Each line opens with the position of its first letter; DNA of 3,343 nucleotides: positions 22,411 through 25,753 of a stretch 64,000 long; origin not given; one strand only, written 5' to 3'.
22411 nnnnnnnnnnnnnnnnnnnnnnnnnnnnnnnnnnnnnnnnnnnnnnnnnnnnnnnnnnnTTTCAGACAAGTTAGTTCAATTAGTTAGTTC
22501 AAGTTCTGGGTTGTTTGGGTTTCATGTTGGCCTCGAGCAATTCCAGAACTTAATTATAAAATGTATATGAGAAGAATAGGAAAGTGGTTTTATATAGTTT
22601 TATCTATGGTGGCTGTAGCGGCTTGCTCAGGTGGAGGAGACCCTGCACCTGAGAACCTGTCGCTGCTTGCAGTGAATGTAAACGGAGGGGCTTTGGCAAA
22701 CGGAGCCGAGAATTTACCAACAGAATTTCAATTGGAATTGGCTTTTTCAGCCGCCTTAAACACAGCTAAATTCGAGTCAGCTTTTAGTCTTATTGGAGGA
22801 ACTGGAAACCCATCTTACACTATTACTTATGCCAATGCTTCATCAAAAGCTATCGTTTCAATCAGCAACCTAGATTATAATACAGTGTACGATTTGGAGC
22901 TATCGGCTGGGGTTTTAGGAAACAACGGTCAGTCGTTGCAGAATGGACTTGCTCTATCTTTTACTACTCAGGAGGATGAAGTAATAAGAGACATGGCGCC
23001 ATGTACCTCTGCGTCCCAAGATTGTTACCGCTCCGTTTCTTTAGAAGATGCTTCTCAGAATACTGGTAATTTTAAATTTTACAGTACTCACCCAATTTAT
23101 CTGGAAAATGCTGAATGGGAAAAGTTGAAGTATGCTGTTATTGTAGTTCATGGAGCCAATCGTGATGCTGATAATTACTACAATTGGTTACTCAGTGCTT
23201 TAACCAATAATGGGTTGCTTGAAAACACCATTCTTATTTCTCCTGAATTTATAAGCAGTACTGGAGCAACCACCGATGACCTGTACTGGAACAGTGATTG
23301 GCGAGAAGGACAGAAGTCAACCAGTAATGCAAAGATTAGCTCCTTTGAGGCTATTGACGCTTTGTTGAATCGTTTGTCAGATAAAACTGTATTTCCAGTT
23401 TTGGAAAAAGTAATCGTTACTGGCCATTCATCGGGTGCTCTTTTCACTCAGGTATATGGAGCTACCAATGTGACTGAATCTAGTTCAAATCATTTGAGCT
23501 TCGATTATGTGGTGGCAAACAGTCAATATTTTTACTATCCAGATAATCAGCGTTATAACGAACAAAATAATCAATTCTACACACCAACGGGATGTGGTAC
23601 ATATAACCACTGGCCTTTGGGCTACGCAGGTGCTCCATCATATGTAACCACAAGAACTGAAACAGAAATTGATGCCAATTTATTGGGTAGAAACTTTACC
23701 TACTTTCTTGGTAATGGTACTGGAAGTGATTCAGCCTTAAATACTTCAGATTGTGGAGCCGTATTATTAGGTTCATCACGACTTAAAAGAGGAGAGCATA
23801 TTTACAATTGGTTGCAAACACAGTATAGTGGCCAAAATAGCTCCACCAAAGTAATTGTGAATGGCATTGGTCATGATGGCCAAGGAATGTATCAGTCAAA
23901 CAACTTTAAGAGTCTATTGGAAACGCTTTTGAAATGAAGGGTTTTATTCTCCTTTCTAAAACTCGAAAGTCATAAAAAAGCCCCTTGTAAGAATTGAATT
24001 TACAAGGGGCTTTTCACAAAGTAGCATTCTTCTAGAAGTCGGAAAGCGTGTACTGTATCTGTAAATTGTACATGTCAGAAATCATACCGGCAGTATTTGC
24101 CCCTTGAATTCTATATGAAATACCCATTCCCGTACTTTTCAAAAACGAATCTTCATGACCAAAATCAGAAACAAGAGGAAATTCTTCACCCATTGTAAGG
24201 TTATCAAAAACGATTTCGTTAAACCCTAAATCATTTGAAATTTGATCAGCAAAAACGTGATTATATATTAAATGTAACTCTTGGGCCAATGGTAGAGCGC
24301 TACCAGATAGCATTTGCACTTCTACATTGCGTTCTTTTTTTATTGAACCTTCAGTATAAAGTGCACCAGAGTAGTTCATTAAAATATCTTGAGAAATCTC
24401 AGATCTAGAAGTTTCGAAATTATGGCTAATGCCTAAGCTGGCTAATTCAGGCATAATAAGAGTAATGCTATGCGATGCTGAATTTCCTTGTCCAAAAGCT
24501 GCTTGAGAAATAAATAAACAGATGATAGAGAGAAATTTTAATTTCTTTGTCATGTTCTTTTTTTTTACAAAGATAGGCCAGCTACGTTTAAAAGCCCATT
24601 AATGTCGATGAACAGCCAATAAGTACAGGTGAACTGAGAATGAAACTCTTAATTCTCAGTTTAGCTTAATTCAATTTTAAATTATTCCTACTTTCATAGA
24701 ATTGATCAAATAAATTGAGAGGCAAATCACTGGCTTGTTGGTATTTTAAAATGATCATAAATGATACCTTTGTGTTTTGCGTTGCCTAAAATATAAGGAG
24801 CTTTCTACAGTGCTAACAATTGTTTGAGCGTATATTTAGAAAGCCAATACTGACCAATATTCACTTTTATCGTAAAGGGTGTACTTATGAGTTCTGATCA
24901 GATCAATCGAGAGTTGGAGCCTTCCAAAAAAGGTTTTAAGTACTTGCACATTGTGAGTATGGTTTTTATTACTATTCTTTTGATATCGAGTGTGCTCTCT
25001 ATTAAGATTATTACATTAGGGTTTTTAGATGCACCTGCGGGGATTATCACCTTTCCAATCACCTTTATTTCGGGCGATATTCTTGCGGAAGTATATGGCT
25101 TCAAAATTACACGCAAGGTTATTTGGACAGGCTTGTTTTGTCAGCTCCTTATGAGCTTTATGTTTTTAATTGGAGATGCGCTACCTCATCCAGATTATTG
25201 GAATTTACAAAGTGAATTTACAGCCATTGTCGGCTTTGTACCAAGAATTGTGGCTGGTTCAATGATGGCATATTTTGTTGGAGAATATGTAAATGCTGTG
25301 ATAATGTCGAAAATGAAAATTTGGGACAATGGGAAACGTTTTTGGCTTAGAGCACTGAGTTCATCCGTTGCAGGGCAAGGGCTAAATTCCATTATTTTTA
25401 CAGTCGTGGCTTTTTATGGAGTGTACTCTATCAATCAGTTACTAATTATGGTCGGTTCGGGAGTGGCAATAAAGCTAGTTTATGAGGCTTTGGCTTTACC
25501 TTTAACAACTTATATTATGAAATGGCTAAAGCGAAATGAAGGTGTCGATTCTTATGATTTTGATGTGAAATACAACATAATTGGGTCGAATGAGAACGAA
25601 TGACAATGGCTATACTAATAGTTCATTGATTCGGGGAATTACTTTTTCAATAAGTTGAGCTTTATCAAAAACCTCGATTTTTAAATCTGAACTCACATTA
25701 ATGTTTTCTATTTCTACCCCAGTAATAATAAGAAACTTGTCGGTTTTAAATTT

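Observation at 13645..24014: SusC/D utilisation locus with no glycoside hydrolase: two esterases and a dicarboxylate-type symporter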

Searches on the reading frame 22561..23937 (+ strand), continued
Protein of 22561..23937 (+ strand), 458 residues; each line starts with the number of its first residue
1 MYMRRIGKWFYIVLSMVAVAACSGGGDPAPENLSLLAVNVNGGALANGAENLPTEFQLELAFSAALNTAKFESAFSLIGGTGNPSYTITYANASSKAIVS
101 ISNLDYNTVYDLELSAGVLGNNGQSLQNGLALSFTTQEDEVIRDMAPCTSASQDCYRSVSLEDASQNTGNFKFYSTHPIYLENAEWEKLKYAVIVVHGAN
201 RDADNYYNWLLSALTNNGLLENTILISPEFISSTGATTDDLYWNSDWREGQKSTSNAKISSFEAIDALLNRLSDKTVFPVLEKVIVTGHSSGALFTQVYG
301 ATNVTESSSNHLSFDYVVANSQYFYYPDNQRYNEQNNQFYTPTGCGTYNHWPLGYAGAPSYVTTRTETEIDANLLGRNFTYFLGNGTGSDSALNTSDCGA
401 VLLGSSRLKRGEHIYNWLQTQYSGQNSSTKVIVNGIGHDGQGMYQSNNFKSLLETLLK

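Call 29: search_solved_structures(query=A1, max_evalue=10, show_alignments=3)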
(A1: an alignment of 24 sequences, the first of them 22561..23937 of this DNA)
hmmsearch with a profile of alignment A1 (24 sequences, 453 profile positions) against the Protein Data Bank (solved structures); distinct sequences matched with E-value up to 10: 3.
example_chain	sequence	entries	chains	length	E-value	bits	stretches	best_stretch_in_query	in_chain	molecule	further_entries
3d0k_A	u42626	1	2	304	0.00044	22.6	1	367-440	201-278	Putative poly(3-hydroxybutyrate) depolymerase LpqC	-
6ve6_A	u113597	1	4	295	0.14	14.4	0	370-440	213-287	Poly(Aspartic acid) hydrolase-1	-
9o7u_A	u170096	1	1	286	0.16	14.2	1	185-231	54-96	Poly(Aspartic acid) hydrolase-1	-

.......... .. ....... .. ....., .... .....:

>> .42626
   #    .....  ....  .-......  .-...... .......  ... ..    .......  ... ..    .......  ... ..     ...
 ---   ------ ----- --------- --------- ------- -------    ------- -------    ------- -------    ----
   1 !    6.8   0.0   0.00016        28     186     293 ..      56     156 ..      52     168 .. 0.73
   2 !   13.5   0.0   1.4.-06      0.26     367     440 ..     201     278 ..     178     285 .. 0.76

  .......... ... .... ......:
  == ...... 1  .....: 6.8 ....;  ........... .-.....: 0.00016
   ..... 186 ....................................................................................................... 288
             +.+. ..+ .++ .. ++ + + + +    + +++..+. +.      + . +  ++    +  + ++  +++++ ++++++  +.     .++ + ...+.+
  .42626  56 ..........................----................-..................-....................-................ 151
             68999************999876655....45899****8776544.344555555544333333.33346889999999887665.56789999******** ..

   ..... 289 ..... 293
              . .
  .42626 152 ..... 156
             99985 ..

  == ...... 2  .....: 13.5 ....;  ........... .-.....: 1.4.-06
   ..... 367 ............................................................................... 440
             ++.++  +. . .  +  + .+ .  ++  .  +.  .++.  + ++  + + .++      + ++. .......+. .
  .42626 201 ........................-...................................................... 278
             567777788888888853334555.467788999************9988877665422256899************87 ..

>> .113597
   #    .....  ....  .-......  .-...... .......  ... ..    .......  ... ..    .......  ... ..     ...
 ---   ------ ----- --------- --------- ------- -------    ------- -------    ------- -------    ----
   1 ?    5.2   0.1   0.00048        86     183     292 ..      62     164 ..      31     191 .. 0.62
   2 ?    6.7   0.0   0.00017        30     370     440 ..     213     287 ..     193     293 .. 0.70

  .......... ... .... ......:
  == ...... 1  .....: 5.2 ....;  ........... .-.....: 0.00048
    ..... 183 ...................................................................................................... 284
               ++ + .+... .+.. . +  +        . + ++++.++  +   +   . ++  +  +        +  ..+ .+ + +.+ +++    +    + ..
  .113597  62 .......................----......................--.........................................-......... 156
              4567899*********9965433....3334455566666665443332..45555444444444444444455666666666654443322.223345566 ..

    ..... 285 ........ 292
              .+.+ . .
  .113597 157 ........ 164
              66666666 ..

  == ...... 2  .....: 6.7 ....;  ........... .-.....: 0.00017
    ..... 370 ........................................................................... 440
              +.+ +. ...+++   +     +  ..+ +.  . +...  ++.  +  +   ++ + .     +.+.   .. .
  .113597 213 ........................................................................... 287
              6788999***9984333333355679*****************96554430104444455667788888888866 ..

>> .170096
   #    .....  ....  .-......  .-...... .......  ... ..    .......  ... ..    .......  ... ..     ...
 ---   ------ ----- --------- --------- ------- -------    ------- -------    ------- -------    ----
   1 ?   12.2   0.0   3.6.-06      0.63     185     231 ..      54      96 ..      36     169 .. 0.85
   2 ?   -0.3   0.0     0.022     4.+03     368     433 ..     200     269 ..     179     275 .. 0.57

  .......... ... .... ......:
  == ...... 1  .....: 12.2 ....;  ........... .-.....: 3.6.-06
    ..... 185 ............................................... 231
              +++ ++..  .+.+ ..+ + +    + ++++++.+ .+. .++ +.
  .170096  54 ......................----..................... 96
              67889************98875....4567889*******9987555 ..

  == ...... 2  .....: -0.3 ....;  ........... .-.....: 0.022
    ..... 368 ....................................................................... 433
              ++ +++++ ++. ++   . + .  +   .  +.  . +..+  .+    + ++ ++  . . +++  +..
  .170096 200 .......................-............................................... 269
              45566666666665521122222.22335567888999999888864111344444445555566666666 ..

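Call 58: search_protein_families(library=ncbifam, proteins=[L021:11395-12636:+, L049:11335-12114:+, L055:11451-12623:+], max_evalue=0.00001)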
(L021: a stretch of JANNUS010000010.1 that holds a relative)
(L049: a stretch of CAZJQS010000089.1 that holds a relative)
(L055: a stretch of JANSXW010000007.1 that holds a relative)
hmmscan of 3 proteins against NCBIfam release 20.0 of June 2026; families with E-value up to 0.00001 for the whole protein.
L021:11395-12636:+ (414 aa): 4 families
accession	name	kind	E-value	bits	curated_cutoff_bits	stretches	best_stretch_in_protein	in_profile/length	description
NF002461.0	PRK01663.1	subfamily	8.4e-195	647.8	513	1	3-411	4-412/428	C4-dicarboxylate transporter DctA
NF009587.0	PRK13027.1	subfamily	6.8e-179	595.3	570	1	2-411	3-413/442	C4-dicarboxylate transporter DctA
NF008440.0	PRK11283.1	equivalog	7e-102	341.4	638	1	7-410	7-421/437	glutamate/aspartate:proton symporter GltP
NF010151.0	PRK13628.1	equivalog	3.7e-25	88.8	308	1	7-352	15-349/407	serine/threonine transporter SstT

L049:11335-12114:+ (260 aa): 5 families
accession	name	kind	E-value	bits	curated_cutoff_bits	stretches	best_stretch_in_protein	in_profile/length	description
TIGR01230.1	agmatinase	equivalog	1e-59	202.4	174.3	1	5-254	16-273/275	agmatinase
NF002564.0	PRK02190.1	subfamily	3.4e-46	157.8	302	1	3-257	34-301/307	agmatinase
TIGR01227.1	hutG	equivalog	5.1e-36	124.4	229.15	1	4-254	37-306/307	formimidoylglutamase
TIGR01229.1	rocF_arginase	equivalog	1.5e-22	80.3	227.6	1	61-257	67-298/300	arginase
NF010347.0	PRK13775.1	equivalog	2.3e-09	37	381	1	181-251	249-321/331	formimidoylglutamase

L055:11451-12623:+ (391 aa): 1 family
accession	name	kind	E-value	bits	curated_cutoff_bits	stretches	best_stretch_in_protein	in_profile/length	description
TIGR00898.1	2A0119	subfamily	7e-07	28.4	550.75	0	49-156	131-236/506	cation transport protein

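Call 73: search_protein_families(library=pfam, alignment_id=A1, max_evalue=1)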
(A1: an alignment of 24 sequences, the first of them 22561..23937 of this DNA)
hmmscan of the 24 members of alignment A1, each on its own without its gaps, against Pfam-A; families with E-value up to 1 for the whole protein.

A. member 1, window:22561-23937:+ (458 aa): 2 families
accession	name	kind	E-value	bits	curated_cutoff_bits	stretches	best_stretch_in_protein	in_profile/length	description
PF13205.12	Big_5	-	2e-10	41.8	23.6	1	44-136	11-105/105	Bacterial Ig-like domain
PF12697.13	Abhydrolase_6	-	0.2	12.7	26.3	1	193-296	1-80/217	Alpha/beta hydrolase family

B. families by the number of members that match (of 24 scanned): 29 families (the first 25 are shown)
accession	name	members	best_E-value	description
PF13205.12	Big_5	24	5e-13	Bacterial Ig-like domain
PF12697.13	Abhydrolase_6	9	0.00061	Alpha/beta hydrolase family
PF06028.17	DUF915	7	0.00052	Alpha/beta hydrolase of unknown function (DUF915)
PF01764.32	Lipase_3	6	0.045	Lipase (class 3)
PF20434.5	BD-FAE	3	0.067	BD-FAE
PF12146.15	Hydrolase_4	3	0.1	Serine aminopeptidase, S33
PF07819.20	PGAP1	2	0.037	PGAP1-like alpha/beta domain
PF05057.20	DUF676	2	0.04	Putative serine esterase (DUF676)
PF00696.33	AA_kinase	1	0.0025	Amino acid kinase family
PF24145.1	K1-lyase_N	1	0.0079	K1 capsule-specific polysaccharide lyase, N-terminal domain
PF16573.10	CLP1_N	1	0.029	N-terminal beta-sandwich domain of polyadenylation factor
PF14466.11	PLCC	1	0.032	PLAT/LH2 and C2-like Ca2+-binding lipoprotein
PF13332.12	Fil_haemagg_2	1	0.043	Hemagglutinin repeat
PF02973.23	Sialidase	1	0.048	Sialidase, N-terminal domain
PF18997.6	DUF5727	1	0.061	Domain of unknown function (DUF5727)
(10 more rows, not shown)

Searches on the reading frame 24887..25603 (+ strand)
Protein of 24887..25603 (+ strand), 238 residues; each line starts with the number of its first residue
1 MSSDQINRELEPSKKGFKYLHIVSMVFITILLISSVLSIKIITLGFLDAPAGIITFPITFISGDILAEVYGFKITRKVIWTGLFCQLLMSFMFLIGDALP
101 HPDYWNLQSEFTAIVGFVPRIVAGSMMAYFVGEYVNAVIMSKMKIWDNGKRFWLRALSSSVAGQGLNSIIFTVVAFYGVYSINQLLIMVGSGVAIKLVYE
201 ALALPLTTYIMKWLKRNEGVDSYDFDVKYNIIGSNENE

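Call 4: search_protein_families(library=ncbifam, proteins=[window:24887-25603:+], max_evalue=0.01)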
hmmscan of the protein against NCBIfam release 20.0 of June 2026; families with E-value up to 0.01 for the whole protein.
window:24887-25603:+ (238 aa): 2 families
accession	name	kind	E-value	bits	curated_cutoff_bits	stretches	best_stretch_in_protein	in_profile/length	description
TIGR00697.1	TIGR00697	equivalog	6.4e-28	97.9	50.95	1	22-214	4-197/201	queuosine precursor transporter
NF008406.0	PRK11212.1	equivalog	1.1e-16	61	252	1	16-178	9-165/221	7-cyano-7-deazaguanine/7-aminomethyl-7-deazaguanine transporter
